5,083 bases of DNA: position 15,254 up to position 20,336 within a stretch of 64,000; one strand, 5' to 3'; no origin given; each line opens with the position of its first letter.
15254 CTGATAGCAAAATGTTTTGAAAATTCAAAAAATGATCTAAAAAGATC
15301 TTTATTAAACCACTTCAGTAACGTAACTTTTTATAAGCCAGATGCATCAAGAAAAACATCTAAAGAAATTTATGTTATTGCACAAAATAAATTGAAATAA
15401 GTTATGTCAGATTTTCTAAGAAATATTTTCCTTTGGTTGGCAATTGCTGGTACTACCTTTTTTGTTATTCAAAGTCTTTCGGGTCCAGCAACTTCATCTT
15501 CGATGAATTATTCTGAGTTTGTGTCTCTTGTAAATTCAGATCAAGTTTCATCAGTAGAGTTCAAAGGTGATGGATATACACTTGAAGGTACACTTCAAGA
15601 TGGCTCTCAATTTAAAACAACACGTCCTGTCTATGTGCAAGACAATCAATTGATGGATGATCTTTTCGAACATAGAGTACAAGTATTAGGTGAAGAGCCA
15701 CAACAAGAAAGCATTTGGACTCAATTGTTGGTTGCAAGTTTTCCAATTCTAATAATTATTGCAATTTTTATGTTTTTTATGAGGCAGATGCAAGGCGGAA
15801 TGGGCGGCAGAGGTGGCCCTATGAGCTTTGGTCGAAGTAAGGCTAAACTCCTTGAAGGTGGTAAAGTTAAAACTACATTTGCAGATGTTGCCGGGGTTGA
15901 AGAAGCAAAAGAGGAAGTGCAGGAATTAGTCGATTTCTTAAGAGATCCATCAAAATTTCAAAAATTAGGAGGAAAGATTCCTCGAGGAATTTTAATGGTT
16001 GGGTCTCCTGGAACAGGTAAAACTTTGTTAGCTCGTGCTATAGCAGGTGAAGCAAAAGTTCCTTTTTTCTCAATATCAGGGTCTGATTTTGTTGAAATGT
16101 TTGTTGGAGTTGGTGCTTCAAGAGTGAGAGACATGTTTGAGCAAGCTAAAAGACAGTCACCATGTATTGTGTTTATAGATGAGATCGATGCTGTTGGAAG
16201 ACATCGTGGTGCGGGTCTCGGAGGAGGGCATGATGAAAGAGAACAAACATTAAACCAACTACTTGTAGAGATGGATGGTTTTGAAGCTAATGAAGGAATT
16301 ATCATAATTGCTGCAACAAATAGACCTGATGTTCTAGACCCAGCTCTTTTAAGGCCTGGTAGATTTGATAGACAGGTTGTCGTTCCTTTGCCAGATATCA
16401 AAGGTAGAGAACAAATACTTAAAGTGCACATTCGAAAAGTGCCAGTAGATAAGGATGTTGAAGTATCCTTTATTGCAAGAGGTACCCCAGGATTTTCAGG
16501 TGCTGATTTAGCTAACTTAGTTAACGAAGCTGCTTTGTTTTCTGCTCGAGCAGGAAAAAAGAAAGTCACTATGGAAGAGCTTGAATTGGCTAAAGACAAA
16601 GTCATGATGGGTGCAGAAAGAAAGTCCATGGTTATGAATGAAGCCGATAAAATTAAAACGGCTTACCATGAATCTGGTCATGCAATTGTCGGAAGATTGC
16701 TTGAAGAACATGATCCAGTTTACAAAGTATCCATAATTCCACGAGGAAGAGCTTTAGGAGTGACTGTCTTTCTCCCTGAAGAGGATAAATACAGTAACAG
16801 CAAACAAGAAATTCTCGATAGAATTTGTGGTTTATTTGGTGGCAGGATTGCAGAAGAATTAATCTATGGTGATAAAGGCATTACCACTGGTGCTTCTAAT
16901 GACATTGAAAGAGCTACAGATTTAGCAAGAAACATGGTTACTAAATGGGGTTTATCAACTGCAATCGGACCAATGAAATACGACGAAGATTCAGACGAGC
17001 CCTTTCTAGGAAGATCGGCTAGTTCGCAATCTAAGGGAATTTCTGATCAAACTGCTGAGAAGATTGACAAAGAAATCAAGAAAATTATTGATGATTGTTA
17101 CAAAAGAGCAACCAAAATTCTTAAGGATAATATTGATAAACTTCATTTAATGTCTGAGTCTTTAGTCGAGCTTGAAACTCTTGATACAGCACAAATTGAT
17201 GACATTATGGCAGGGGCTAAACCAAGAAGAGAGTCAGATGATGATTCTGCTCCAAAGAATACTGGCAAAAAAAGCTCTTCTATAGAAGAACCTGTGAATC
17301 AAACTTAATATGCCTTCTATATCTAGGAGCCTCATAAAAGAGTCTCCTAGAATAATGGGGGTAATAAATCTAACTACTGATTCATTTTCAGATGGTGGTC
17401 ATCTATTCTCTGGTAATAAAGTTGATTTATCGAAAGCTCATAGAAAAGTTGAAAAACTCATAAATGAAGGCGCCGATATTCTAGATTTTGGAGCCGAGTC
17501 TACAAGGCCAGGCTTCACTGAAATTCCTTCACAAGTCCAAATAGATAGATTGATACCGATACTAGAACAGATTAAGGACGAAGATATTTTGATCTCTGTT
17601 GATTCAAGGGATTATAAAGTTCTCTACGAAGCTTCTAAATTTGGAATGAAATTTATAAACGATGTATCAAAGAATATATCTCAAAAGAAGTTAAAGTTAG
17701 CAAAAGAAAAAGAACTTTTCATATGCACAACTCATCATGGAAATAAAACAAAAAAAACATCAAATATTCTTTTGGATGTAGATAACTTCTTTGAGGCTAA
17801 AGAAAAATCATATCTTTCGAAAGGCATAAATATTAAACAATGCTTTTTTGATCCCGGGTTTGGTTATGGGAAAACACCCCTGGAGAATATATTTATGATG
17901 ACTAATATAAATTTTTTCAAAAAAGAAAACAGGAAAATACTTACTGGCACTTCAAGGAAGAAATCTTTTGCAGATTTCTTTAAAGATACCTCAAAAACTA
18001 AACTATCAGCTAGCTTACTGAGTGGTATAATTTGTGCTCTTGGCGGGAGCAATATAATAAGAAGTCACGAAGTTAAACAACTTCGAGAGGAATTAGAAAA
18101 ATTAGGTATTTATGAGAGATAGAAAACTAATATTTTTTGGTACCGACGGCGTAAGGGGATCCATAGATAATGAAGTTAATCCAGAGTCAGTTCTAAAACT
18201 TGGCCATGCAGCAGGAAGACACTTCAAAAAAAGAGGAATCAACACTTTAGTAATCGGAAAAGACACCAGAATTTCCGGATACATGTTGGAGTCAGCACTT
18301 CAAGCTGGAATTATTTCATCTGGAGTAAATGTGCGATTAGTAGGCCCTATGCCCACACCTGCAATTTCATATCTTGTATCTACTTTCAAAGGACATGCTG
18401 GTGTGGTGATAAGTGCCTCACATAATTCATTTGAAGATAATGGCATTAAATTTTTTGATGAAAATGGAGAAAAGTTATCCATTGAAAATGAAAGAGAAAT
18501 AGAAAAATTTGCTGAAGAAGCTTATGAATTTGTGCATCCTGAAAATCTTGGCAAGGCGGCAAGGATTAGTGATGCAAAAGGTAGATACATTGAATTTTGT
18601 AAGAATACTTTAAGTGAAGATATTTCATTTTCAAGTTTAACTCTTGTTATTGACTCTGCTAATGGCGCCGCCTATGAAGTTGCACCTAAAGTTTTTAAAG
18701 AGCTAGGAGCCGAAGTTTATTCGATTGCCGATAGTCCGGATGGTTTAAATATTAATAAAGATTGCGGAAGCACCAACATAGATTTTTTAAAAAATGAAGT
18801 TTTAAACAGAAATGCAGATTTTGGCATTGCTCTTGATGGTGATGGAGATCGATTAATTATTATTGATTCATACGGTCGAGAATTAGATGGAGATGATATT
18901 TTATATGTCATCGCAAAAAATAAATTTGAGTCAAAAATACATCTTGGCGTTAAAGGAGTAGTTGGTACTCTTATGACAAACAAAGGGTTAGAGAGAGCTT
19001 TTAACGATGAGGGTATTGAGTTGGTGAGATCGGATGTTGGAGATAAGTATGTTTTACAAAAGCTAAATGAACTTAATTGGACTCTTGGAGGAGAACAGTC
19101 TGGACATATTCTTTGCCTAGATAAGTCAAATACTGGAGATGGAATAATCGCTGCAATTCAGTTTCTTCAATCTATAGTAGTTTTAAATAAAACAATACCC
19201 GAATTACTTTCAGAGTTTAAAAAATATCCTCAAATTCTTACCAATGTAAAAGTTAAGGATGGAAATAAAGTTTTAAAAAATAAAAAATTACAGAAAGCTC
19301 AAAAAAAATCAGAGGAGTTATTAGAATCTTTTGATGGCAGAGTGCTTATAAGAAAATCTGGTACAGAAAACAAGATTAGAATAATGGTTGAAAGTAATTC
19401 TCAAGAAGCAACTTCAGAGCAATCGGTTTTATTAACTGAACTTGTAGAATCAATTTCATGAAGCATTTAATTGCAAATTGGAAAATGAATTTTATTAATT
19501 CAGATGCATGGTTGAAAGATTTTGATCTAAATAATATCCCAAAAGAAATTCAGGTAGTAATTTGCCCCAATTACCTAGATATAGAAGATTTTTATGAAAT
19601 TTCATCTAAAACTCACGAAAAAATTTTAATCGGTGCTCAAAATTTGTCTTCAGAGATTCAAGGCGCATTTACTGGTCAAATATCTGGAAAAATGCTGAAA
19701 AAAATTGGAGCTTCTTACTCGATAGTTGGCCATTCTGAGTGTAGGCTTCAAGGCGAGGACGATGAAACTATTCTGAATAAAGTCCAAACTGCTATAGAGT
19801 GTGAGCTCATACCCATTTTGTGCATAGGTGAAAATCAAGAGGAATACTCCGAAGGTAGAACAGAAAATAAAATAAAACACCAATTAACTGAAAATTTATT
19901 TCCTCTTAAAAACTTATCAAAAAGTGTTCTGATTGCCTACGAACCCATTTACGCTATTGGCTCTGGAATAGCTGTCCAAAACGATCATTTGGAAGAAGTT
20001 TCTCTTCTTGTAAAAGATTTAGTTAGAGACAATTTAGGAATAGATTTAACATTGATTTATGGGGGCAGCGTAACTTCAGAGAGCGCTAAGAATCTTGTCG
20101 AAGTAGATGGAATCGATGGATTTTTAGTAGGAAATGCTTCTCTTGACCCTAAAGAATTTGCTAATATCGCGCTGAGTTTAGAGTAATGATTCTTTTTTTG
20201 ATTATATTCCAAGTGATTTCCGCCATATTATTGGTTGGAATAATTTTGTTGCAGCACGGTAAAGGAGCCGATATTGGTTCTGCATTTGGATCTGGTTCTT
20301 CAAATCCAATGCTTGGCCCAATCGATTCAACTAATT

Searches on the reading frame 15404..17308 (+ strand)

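Call 49: search_protein_families(library=ncbifam, proteins=[window:15404-17308:+], max_evalue=1e-25)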
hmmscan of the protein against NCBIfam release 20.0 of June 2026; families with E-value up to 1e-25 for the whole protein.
window:15404-17308:+ (634 aa): 10 families
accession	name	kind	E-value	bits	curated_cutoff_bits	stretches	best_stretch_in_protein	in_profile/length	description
NF008004.0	PRK10733.1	equivalog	1e-274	912.5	1008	1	6-625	3-618/644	ATP-dependent zinc metalloprotease FtsH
TIGR01241.2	FtsH_fam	equivalog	9.1e-267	886.6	600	1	18-598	9-598/598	ATP-dependent zinc metalloprotease FtsH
NF003069.1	PRK03992.1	subfamily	6.2e-90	302.1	500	1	155-405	126-377/379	proteasome-activating nucleotidase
TIGR01242.2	TIGR01242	subfamily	2.2e-85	286.8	500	1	155-405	109-360/362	proteasome-activating nucleotidase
NF047747.1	PrtsmActNtasePan2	equivalog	5.4e-74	249.8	700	1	155-401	146-393/397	proteasome-activating nucleotidase Pan2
TIGR01243.1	CDC48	subfamily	1.6e-73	248.3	802.65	1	158-419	451-712/733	CDC48 family AAA ATPase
NF047748.1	PrtsmActNtasePan1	equivalog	6.2e-70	236.2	750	1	156-407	144-396/405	proteasome-activating nucleotidase Pan1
TIGR03689.1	pup_AAA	equivalog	1.7e-39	135.9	504.75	1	157-392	179-424/512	proteasome ATPase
NF041006.2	cell_div_CdvC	equivalog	3.4e-39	134.8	650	1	149-388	92-330/370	cell division protein CdvC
NF042959.1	IteA_antiphage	equivalog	2.6e-35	122.3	510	1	165-417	97-340/367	anti-phage ATPase IteA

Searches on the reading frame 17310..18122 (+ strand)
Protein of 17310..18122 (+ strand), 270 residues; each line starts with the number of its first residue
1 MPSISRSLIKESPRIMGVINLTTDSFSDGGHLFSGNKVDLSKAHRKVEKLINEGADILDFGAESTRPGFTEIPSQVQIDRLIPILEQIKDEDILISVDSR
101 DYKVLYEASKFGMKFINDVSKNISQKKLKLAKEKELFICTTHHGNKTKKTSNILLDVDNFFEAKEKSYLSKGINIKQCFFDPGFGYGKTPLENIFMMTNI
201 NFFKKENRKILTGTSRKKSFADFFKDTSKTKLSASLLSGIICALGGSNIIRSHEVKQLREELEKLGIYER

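Call 49: search_protein_families(library=ncbifam, proteins=[window:17310-18122:+], max_evalue=1e-25)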
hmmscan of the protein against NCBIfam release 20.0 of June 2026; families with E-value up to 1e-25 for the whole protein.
window:17310-18122:+ (270 aa): 3 families
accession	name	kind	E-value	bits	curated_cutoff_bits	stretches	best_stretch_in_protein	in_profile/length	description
TIGR01496.1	DHPS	equivalog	7.1e-57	193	162.6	1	15-263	2-253/258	dihydropteroate synthase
NF008625.0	PRK11613.1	equivalog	2.3e-48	164.8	455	1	10-260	12-264/282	dihydropteroate synthase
NF033502.0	Sul4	exception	7.6e-26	91.3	600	0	13-142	5-134/277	sulfonamide-resistant dihydropteroate synthase Sul4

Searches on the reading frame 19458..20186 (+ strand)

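Call 49: search_protein_families(library=ncbifam, proteins=[window:19458-20186:+], max_evalue=1e-25)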
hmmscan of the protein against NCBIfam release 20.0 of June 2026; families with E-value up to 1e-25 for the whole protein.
window:19458-20186:+ (242 aa): 7 families
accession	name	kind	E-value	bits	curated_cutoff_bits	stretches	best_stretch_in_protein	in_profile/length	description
NF010569.0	PRK13962.1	equivalog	4.6e-57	193.6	883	1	5-238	402-641/645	bifunctional phosphoglycerate kinase/triosephosphate isomerase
NF011163.0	PRK14565.1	equivalog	1.1e-48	166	298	1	4-238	5-231/240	triosephosphate isomerase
NF000722.0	PRK00042.2-1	equivalog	7e-46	156.6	293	1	7-238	9-245/256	triose-phosphate isomerase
TIGR00419.1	tim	equivalog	1.3e-40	139.6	130.6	1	28-231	29-227/228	triose-phosphate isomerase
NF000728.0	PRK00042.3-2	equivalog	1.5e-35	122.9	255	1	4-237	3-225/231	triose-phosphate isomerase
NF012036.0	PRK15492.1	equivalog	9.1e-32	110.5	509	1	28-237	37-254/261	triosephosphate isomerase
NF011497.0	PRK14905.1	equivalog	1.4e-31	110.1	485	1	30-236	40-254/357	triosephosphate isomerase/PTS system glucose/sucrose-specific transporter subunit IIB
